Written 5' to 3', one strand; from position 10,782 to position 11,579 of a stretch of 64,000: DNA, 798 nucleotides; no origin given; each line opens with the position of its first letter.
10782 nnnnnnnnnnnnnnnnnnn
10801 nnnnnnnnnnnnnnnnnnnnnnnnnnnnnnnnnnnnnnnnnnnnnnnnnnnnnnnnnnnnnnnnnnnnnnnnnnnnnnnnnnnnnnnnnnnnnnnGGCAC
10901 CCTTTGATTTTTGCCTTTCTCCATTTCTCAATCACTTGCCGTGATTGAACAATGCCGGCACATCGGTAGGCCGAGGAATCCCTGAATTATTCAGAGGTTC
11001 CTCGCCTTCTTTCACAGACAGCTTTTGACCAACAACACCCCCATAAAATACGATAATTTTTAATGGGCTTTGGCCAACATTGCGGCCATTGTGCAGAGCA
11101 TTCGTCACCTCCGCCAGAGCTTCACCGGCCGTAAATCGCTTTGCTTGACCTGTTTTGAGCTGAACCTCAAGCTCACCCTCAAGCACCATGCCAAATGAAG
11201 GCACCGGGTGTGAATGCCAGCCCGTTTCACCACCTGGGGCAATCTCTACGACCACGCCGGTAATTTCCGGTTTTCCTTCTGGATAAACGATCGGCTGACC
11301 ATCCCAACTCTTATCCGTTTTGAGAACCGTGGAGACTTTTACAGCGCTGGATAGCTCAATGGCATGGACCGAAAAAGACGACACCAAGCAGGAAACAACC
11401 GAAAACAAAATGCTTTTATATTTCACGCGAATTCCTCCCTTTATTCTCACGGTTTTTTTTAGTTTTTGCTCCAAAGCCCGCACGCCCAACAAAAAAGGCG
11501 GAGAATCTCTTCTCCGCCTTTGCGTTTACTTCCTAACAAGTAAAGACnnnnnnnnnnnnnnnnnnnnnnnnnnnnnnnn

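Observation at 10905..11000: MITE insertion supplies the C-terminal 20 codons and stop codon of a secreted cupin gene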

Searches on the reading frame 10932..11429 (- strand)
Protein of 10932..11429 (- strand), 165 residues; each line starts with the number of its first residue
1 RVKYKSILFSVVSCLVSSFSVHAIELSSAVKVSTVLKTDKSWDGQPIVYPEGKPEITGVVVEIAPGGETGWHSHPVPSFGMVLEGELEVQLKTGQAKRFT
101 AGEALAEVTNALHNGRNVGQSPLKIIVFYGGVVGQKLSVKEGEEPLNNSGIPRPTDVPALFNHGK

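Call 9: search_protein_families(library=pfam, proteins=[window:10932-11429:-], max_evalue=0.01)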
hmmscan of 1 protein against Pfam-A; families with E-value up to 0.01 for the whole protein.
window:10932-11429:- (165 aa): 1 family
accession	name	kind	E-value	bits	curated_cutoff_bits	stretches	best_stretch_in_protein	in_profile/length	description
PF07883.17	Cupin_2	-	2.1e-14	53.4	27.2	1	60-129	2-70/70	Cupin domain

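Call 10: search_protein_families(library=ncbifam, proteins=[window:10932-11429:-], max_evalue=0.01)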
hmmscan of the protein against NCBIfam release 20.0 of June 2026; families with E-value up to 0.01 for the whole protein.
window:10932-11429:- (165 aa): 1 family
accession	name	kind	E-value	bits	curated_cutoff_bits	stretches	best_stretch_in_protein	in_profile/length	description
NF049940.1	MandnitrLy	equivalog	1.7e-06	27.9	140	1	47-111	26-90/130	(R)-mandelonitrile lyase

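Call 12: find_homologous_proteins(query=window:10932-11429:-, max_evalue=0.00001)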
Query window:10932-11429:- (165 aa): 725 proteins with E <= 0.00001 among 808 candidates; the best 120 are listed.
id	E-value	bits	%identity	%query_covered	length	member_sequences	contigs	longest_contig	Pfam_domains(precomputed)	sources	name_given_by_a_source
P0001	1.9e-102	358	99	99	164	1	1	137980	PF07883.18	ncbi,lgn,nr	ncbi:MAG: cupin domain-containing protein [Gammaproteobacteria bacterium]|nr:cupin domain-containing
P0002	7.8e-61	223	71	87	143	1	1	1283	PF07883.18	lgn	-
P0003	2.5e-60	221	71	87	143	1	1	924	PF07883.18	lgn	-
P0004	3.1e-60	221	69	87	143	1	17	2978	PF07883.18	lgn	-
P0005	7.8e-60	219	70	87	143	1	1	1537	PF07883.18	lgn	-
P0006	1.8e-59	218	73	84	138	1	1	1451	PF07883.18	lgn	-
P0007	1.0e-58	216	69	87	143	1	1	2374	PF07883.18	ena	-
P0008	4.9e-57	210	73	82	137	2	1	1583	PF07883.18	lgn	-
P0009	6.6e-57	210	72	79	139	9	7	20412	PF07883.18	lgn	-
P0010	2.3e-56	208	68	85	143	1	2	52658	PF07883.18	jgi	jgi:quercetin dioxygenase-like cupin family protein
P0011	3.3e-56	207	67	82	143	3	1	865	PF07883.18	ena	-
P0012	3.9e-56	207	66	87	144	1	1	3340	PF07883.18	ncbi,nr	ncbi:MAG TPA: cupin domain-containing protein, partial [Burkholderiales bacterium]|nr:cupin domain-c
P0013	1.0e-55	206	66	85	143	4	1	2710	PF07883.18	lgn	-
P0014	1.2e-55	206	65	85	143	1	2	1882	PF07883.18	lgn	-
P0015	1.6e-55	205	66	85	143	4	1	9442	PF07883.18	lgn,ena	-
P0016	2.1e-55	205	66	85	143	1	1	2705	PF07883.18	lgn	-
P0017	2.1e-55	205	66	85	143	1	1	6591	PF07883.18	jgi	-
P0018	2.2e-55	205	66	85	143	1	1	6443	PF07883.18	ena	-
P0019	2.5e-55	205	64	87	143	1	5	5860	PF07883.18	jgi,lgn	jgi:quercetin dioxygenase-like cupin family protein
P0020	2.7e-55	205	66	85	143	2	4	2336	PF07883.18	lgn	-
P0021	2.7e-55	205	66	85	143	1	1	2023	PF07883.18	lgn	-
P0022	3.0e-55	204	65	85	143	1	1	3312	PF07883.18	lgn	-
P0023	3.0e-55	204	64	85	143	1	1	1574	PF07883.18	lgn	-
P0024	3.4e-55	204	69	81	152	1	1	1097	PF07883.18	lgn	-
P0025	3.8e-55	204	66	85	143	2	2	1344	PF07883.18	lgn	-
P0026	4.8e-55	204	66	85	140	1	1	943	PF07883.18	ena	-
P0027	4.9e-55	204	70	83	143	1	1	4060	PF07883.18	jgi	jgi:quercetin dioxygenase-like cupin family protein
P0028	5.1e-55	204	67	81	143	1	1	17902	PF07883.18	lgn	-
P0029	5.5e-55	204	65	85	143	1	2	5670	PF07883.18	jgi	jgi:quercetin dioxygenase-like cupin family protein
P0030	7.2e-55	203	64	87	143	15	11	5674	PF07883.18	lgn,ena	-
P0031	7.8e-55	203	65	85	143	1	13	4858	PF07883.18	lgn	-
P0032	8.4e-55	203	67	81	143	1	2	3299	PF07883.18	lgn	-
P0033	1.3e-54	202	64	85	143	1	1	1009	PF07883.18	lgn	-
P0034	1.8e-54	202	64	85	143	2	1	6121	PF07883.18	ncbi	-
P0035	2.1e-54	202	64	85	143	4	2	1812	PF07883.18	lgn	-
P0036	2.2e-54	202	64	85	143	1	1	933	PF07883.18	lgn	-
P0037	2.5e-54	201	65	81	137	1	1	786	PF07883.18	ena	-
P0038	2.5e-54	201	64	87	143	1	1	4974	PF07883.18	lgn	-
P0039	2.5e-54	201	69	81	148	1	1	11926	PF07883.18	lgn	-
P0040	2.8e-54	201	73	72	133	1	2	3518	PF07883.18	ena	-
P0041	3.4e-54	201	64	87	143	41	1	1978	PF07883.18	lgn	-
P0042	3.4e-54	201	68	81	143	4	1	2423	PF07883.18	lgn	-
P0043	3.5e-54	201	66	85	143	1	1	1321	PF07883.18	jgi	jgi:quercetin dioxygenase-like cupin family protein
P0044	3.5e-54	201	68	85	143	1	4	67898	PF07883.18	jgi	-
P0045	4.2e-54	201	63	87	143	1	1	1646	PF07883.18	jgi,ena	-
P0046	4.5e-54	201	62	86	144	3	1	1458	PF07883.18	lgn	-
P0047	5.8e-54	200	69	82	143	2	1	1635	PF07883.18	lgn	-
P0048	6.2e-54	200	64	85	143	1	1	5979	PF07883.18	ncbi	-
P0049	7.4e-54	200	66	85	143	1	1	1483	PF07883.18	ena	-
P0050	7.4e-54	200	64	85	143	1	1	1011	PF07883.18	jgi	jgi:quercetin dioxygenase-like cupin family protein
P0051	8.1e-54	200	65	82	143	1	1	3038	PF07883.18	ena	-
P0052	8.2e-54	200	65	87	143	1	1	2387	PF07883.18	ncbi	ncbi:MAG: cupin domain-containing protein [Candidatus Nitrotoga sp.]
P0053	9.1e-54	200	64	87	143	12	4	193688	PF07883.18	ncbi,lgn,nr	ncbi:MAG: Cupin domain protein [Candidatus Nitrotoga sp. MKT]|nr:MAG: Cupin domain protein [Candidat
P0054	1.2e-53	199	64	85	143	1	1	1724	PF07883.18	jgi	jgi:quercetin dioxygenase-like cupin family protein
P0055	1.2e-53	199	64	85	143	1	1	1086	PF07883.18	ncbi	-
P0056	1.3e-53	199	65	85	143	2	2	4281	PF07883.18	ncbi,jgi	jgi:quercetin dioxygenase-like cupin family protein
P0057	1.3e-53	199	64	85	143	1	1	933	PF07883.18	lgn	-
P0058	1.3e-53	199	64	84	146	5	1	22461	PF07883.18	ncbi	-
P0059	1.4e-53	199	64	85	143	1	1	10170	PF07883.18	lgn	-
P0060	1.5e-53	199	73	72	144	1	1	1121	PF07883.18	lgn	-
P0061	1.5e-53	199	63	87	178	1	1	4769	PF07883.18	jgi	jgi:quercetin dioxygenase-like cupin family protein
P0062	1.6e-53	199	71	75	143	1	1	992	PF07883.18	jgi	jgi:quercetin dioxygenase-like cupin family protein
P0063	1.7e-53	199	65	82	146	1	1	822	PF07883.18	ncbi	-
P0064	2.0e-53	198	66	85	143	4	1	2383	PF07883.18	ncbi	-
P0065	2.0e-53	198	64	84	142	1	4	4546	PF07883.18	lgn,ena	-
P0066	2.1e-53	198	65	85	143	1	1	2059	PF07883.18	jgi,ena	-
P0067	2.2e-53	198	68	82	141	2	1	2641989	PF07883.18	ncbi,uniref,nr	ncbi:cupin domain-containing protein [Methylotenera sp. L2L1]|uniref:cupin domain-containing protein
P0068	2.4e-53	198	63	85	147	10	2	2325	PF07883.18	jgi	jgi:quercetin dioxygenase-like cupin family protein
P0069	2.5e-53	198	65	85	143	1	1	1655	PF07883.18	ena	-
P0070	3.0e-53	198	65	85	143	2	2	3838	PF07883.18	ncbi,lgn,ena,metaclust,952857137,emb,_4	metaclust:\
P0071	3.8e-53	198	65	83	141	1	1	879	PF07883.18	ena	-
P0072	3.9e-53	198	66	85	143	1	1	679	PF07883.18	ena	-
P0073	4.3e-53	197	66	85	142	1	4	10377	PF07883.18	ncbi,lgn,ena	-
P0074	5.7e-53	197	62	85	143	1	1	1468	PF07883.18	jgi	jgi:quercetin dioxygenase-like cupin family protein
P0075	6.6e-53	197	63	85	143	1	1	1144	PF07883.18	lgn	-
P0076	6.8e-53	197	63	88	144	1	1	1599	PF07883.18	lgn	-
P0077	6.8e-53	197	65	81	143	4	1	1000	PF07883.18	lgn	-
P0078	7.5e-53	197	60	87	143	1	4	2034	PF07883.18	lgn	-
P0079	7.6e-53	197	64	85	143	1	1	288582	PF07883.18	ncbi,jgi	jgi:quercetin dioxygenase-like cupin family protein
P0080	8.5e-53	196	74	73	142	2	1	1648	PF07883.18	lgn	-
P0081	1.0e-52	196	64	83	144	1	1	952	PF07883.18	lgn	-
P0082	1.2e-52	196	63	85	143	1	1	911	PF07883.18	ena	-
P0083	1.2e-52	196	75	71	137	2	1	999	PF07883.18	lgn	-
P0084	1.3e-52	196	63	84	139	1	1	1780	PF07883.18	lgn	-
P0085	1.3e-52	196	64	85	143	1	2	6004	PF07883.18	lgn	-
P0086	1.3e-52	196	66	85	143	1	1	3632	PF07883.18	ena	-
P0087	1.4e-52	196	66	88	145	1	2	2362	PF07883.18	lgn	-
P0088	1.4e-52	196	63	85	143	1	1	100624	PF07883.18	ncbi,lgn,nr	ncbi:MAG: Cupin domain protein [Candidatus Nitrotoga sp. LAW]|nr:MAG: Cupin domain protein [Candidat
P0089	1.9e-52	195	65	85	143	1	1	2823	PF07883.18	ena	-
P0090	2.0e-52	195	73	73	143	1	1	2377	PF07883.18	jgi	jgi:quercetin dioxygenase-like cupin family protein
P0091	2.0e-52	195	65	85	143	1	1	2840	PF07883.18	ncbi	ncbi:MAG: cupin domain-containing protein [Candidatus Nitrotoga sp.]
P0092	2.3e-52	195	62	85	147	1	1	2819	PF07883.18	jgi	jgi:quercetin dioxygenase-like cupin family protein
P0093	2.4e-52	195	62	85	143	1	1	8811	PF07883.18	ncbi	-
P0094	2.5e-52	195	61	86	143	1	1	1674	PF07883.18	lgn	-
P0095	2.5e-52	195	64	82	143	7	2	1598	PF07883.18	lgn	-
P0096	2.6e-52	195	64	81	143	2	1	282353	PF07883.18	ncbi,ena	-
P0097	3.0e-52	195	64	84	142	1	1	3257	PF07883.18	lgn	-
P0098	3.1e-52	195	66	81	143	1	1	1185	PF07883.18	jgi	jgi:quercetin dioxygenase-like cupin family protein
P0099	3.1e-52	195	66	81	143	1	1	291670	PF07883.18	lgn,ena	-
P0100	3.3e-52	194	64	85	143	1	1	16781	PF07883.18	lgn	-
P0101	3.3e-52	194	63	88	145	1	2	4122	PF07883.18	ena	-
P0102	3.8e-52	194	63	85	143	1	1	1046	PF07883.18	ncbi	-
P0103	4.0e-52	194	71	75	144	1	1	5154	PF07883.18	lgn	-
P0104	4.1e-52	194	66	85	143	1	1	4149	PF07883.18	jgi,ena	-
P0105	4.1e-52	194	67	82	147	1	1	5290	PF07883.18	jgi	jgi:quercetin dioxygenase-like cupin family protein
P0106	4.1e-52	194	66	85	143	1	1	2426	PF07883.18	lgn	-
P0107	4.2e-52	194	66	85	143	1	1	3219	PF07883.18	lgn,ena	-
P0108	4.2e-52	194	66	84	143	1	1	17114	PF07883.18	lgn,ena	-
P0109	4.2e-52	194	71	76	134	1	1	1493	PF07883.18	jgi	jgi:quercetin dioxygenase-like cupin family protein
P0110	4.3e-52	194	66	81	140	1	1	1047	PF07883.18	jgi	jgi:quercetin dioxygenase-like cupin family protein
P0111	4.7e-52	194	65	83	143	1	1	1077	PF07883.18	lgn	-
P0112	5.1e-52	194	66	84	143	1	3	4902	PF07883.18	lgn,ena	-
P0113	5.2e-52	194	64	85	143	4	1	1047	PF07883.18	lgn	-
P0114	5.6e-52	194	63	88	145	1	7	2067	PF07883.18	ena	-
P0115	7.0e-52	193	65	82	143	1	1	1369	PF07883.18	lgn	-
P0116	7.4e-52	193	70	78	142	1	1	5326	PF07883.18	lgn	-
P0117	7.7e-52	193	65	81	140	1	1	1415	PF07883.18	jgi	jgi:quercetin dioxygenase-like cupin family protein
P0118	8.5e-52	193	65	84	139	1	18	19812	PF07883.18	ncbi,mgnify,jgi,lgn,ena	mgnify:FL=1|jgi:quercetin dioxygenase-like cupin family protein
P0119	9.2e-52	193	66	84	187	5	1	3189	PF07883.18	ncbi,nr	ncbi:MAG TPA: cupin domain-containing protein [Pseudomonas sp.]|nr:cupin domain-containing protein [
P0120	9.7e-52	193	61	85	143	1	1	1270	PF07883.18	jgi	jgi:quercetin dioxygenase-like cupin family protein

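Call 21: find_encoding_contigs(protein=P0001, flank=3000, max_places=10)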
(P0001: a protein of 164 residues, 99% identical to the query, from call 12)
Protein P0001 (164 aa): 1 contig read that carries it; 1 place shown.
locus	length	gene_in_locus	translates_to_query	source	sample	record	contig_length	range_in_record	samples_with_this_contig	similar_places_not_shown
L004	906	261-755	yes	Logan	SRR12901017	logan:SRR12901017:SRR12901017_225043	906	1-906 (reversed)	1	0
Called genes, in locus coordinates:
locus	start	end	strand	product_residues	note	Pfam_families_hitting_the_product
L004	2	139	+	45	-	?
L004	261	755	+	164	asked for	PF07883:Cupin_2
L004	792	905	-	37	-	?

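Call 56: predict_structure(alignment_id=A1)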
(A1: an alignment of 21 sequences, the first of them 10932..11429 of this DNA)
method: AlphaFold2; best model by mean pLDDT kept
length: 165 residues; sequences in the alignment: 21
mean_pLDDT: 62.7   pTM: 0.50
mean pLDDT of the five models: 62.7, 59.2, 51.5, 48.8, 40.0
residues with pLDDT >= 90: 0; 70-90: 77; 50-70: 45; < 50: 43
segments of 3 or more residues with pLDDT < 50: 18-26, 73-76, 136-165
pLDDT, mean of each block of 10 residues (from residue 1): 68 61 51 79 68 73 78 52 78 79 62 73 78 56 36 30 27
secondary structure, 60 per line:
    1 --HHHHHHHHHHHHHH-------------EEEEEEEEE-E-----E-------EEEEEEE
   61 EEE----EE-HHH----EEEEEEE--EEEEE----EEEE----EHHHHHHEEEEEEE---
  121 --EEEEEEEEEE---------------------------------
elements in order: H3-16 E30-38 E54-63 E78-84 E87-91 E96-99 H105-110 E111-117 E123-132

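Call 59: find_encoding_contigs(protein=P0002, flank=1500, max_places=2)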
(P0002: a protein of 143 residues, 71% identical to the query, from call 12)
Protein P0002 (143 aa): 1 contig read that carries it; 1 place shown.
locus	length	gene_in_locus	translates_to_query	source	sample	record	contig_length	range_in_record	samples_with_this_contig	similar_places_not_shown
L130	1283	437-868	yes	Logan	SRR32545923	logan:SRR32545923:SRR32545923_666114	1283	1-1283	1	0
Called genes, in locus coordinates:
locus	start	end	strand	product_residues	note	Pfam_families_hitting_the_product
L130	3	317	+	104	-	?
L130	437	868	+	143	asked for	PF07883:Cupin_2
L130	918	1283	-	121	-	?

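Call 60: find_encoding_contigs(protein=P0006, flank=1500, max_places=2)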
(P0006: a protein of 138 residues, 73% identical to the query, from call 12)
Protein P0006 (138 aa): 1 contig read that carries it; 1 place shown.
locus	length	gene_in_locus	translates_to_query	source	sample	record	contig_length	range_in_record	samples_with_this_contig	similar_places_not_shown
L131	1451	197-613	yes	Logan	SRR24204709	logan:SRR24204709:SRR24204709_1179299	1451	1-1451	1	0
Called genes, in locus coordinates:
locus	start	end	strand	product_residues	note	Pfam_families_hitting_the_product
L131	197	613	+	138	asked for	PF07883:Cupin_2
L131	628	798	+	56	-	-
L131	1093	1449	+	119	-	?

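Call 61: find_encoding_contigs(protein=P0004, flank=1500, max_places=2)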
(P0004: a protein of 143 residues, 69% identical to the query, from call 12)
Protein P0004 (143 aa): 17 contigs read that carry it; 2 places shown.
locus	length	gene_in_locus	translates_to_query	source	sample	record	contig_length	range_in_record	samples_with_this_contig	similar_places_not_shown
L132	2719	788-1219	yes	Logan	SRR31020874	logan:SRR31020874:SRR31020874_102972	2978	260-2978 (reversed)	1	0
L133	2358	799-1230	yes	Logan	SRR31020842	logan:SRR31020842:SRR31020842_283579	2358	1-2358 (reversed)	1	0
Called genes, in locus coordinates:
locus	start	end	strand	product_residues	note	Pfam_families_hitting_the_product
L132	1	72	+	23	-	?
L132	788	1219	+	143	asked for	PF07883:Cupin_2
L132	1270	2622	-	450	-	PF01938:TRAM, PF13649:Methyltransf_25 (faint), PF05958:tRNA_U5-meth_tr (weak)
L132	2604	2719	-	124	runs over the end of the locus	?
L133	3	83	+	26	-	?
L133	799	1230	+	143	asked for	PF07883:Cupin_2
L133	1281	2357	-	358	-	?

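Call 66: search_solved_structures(query=window:10932-11429:-, max_evalue=0.001, show_alignments=1)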
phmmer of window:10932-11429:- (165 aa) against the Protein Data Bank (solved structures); distinct sequences matched with E-value up to 0.001: 1.
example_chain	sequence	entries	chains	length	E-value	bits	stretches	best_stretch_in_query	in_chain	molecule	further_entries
3es1_A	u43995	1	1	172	0.0008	22.5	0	60-126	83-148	Cupin 2, conserved barrel domain protein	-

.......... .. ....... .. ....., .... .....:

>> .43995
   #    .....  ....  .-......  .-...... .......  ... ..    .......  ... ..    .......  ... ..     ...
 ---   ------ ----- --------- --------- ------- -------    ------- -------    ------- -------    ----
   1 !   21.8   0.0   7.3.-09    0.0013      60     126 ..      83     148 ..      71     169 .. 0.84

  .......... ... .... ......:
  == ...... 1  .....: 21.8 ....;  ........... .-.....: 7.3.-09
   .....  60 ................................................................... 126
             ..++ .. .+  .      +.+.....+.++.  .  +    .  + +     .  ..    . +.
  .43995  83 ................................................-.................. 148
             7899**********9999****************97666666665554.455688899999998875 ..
